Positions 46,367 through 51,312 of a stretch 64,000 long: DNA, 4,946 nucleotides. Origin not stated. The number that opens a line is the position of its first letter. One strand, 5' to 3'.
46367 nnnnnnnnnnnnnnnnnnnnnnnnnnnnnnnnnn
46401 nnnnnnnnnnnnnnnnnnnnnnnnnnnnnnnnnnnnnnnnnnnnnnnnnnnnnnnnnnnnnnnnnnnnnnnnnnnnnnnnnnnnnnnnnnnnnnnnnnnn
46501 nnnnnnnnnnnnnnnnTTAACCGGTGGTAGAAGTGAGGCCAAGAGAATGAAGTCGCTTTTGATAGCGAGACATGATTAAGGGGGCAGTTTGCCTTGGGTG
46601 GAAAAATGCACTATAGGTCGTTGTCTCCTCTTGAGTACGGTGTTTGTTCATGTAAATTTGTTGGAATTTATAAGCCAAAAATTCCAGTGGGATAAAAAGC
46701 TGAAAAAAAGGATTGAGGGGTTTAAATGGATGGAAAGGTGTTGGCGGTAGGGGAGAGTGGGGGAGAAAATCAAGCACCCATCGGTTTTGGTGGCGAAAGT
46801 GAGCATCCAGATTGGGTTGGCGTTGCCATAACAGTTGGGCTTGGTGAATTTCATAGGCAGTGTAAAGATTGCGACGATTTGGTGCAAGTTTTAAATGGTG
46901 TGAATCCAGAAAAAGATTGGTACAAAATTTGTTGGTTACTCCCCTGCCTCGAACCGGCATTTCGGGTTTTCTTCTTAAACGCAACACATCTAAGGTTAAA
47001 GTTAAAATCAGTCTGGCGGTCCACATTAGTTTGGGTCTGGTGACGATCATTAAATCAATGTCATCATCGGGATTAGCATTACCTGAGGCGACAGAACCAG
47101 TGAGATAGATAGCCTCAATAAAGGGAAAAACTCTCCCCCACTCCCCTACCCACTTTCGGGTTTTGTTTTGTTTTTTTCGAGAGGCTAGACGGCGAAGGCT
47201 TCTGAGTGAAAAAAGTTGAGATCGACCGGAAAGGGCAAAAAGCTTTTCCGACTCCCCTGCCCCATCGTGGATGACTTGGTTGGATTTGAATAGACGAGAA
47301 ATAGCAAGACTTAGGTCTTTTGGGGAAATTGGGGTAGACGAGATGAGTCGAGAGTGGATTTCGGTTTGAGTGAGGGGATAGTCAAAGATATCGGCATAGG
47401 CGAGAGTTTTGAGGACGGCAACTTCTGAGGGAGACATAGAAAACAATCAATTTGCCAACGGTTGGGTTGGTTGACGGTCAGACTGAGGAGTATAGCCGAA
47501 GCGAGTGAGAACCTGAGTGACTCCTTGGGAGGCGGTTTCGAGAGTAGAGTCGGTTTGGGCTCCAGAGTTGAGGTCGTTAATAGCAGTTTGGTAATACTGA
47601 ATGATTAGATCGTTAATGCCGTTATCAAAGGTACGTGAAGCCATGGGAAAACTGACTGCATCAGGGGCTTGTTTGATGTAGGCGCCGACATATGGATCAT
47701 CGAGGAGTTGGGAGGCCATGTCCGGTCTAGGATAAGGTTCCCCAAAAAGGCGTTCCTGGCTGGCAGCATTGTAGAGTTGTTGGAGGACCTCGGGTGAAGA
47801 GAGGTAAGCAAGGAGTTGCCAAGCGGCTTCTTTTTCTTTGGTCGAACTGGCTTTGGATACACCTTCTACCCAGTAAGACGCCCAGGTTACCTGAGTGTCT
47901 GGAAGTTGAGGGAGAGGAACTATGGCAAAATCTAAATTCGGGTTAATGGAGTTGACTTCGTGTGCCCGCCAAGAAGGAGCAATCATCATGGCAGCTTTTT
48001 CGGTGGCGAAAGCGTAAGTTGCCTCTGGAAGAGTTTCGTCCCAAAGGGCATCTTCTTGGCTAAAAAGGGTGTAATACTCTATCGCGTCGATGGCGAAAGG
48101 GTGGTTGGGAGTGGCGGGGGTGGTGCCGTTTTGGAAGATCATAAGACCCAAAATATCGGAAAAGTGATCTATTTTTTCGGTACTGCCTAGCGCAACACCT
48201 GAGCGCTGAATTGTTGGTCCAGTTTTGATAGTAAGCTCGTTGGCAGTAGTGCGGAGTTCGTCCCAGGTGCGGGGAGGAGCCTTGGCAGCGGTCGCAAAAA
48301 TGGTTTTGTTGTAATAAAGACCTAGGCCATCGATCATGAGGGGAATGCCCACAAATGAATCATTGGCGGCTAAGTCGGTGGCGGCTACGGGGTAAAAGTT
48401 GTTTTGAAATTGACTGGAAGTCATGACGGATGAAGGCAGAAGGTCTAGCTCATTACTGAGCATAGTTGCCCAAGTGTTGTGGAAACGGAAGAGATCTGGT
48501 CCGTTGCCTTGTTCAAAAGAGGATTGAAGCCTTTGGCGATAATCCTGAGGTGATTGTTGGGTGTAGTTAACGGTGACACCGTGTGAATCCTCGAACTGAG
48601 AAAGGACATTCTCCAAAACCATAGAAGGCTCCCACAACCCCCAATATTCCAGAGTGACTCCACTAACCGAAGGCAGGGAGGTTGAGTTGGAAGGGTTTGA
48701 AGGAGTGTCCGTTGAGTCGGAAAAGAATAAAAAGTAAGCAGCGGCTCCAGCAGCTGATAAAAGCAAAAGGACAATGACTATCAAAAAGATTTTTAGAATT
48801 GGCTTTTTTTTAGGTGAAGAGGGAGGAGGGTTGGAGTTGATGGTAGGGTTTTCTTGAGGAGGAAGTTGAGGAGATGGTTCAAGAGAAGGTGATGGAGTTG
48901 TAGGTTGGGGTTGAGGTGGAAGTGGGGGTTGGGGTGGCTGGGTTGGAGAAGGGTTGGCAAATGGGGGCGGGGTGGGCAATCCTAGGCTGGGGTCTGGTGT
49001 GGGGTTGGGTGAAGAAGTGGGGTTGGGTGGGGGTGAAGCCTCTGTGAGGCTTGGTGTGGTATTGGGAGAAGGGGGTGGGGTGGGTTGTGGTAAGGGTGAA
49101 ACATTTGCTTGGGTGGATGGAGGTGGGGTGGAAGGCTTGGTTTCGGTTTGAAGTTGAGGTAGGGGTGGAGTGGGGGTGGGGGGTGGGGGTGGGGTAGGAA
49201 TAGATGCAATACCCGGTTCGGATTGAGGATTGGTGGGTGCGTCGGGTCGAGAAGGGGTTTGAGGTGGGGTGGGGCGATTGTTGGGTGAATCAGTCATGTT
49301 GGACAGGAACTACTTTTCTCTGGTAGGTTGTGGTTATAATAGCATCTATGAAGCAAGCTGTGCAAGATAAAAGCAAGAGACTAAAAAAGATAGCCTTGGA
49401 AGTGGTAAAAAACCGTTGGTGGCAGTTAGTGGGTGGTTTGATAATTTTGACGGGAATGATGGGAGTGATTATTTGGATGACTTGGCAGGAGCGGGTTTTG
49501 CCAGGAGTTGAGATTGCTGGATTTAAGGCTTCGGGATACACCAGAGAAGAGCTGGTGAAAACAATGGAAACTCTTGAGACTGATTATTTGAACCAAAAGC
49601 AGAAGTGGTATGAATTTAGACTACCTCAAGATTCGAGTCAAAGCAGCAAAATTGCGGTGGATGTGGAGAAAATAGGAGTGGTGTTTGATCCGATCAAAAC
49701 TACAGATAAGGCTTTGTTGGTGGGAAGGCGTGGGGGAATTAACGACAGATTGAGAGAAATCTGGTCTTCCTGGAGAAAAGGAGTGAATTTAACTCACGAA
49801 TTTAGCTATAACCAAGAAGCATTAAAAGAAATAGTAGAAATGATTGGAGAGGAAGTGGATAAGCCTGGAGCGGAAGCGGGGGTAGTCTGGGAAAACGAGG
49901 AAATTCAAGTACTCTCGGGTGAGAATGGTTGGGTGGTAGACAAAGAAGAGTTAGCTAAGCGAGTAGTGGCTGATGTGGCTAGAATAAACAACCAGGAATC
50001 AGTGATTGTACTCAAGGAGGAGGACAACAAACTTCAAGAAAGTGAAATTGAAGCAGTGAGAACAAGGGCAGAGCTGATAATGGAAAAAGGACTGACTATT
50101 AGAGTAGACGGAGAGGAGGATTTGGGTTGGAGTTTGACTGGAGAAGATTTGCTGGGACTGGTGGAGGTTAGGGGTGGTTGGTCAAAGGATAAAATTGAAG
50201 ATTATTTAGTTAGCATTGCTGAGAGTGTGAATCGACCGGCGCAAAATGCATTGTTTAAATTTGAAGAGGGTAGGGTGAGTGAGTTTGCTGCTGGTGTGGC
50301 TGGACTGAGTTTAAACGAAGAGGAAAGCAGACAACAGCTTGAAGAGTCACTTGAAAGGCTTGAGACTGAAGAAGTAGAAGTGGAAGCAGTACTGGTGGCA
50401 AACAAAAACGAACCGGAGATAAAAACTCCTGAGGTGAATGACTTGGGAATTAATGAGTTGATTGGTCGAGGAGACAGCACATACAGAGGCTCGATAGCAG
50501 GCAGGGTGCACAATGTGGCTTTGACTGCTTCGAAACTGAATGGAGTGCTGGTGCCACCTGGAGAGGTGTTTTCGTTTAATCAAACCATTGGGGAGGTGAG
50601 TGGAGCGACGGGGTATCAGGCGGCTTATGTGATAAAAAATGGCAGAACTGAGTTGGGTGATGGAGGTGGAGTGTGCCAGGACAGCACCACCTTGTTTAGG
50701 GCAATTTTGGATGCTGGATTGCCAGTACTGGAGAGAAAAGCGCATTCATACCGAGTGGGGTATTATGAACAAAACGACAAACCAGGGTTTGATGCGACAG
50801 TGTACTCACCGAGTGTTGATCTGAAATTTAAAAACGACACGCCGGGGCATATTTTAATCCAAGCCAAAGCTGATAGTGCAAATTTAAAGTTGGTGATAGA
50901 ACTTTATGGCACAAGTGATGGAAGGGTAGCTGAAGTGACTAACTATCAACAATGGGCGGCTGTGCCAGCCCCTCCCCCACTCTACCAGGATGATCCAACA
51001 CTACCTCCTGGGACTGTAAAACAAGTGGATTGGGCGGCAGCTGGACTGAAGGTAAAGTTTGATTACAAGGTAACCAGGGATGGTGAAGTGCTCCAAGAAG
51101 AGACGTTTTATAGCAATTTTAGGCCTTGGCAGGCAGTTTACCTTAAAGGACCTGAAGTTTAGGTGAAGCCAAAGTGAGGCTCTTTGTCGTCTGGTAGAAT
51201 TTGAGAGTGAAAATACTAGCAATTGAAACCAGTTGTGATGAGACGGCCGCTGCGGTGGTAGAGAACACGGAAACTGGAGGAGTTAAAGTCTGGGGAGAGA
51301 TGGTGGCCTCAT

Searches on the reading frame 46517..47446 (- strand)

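Call 89: search_protein_families(library=pfam, proteins=[window:46517-47446:-], max_evalue=0.01)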
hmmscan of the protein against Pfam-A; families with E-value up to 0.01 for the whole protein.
window:46517-47446:- (309 aa): 2 families
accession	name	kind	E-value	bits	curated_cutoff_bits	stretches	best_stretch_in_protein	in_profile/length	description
PF18765.7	Polbeta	-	1.4e-06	28.9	26.9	1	109-159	12-62/93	Polymerase beta, Nucleotidyltransferase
PF01909.29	NTP_transf_2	-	4.2e-06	27.5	21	1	107-139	12-43/93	Nucleotidyltransferase domain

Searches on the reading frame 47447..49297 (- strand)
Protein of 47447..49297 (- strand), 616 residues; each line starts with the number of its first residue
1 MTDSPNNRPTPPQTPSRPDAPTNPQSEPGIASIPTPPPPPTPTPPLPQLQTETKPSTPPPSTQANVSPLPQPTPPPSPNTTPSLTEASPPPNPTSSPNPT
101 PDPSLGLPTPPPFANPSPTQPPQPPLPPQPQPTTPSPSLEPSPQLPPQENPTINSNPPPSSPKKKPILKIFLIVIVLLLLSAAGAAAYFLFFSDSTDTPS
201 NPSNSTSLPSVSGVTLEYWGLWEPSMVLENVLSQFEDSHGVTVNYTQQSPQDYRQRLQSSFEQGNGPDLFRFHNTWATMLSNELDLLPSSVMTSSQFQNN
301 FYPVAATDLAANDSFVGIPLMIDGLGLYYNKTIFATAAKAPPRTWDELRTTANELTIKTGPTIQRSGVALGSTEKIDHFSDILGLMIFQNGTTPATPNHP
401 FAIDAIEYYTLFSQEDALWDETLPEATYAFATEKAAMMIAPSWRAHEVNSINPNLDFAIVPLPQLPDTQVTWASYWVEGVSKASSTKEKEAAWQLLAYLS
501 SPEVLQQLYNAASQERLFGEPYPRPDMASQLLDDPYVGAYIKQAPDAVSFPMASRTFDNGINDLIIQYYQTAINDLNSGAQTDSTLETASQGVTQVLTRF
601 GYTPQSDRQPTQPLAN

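Call 89: search_protein_families(library=pfam, proteins=[window:47447-49297:-], max_evalue=0.01)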
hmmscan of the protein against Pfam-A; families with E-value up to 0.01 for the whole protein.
window:47447-49297:- (616 aa): 2 families
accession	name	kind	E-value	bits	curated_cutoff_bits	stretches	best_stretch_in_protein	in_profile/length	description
PF01547.30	SBP_bac_1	-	1.6e-29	104.3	26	1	231-504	14-305/307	Bacterial extracellular solute-binding protein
PF13416.11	SBP_bac_8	-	6.3e-29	102.1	27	1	233-511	4-255/279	Bacterial extracellular solute-binding protein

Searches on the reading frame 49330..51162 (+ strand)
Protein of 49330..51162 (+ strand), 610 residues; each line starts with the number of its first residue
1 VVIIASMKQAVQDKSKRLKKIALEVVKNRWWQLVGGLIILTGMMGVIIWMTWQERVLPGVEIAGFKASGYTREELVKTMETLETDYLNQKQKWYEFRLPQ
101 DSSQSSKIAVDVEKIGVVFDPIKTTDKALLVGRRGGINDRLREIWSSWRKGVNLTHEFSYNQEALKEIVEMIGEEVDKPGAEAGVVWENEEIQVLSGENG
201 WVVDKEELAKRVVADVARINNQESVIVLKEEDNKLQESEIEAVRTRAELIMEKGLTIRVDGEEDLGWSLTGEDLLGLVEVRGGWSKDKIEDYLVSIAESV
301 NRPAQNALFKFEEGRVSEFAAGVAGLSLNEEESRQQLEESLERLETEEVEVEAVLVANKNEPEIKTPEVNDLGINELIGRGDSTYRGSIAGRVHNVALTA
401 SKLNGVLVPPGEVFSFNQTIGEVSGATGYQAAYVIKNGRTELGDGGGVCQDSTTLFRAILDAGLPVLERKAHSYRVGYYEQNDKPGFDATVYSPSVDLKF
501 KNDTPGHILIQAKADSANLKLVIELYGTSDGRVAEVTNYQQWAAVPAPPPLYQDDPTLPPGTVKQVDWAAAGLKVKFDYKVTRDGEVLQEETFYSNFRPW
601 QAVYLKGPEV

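Call 89: search_protein_families(library=pfam, proteins=[window:49330-51162:+], max_evalue=0.01)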
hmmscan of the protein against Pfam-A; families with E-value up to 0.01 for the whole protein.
window:49330-51162:+ (610 aa): 3 families
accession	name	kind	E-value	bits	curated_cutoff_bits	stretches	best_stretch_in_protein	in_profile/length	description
PF04294.18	VanW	-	4e-43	146.5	27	1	392-521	2-127/130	VanW like protein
PF12229.13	PG_binding_4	-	2.9e-27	95.6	22.1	2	109-218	2-110/117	Putative peptidoglycan binding domain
PF07501.17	G5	-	0.0019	18.8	23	0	551-595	15-59/75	G5 domain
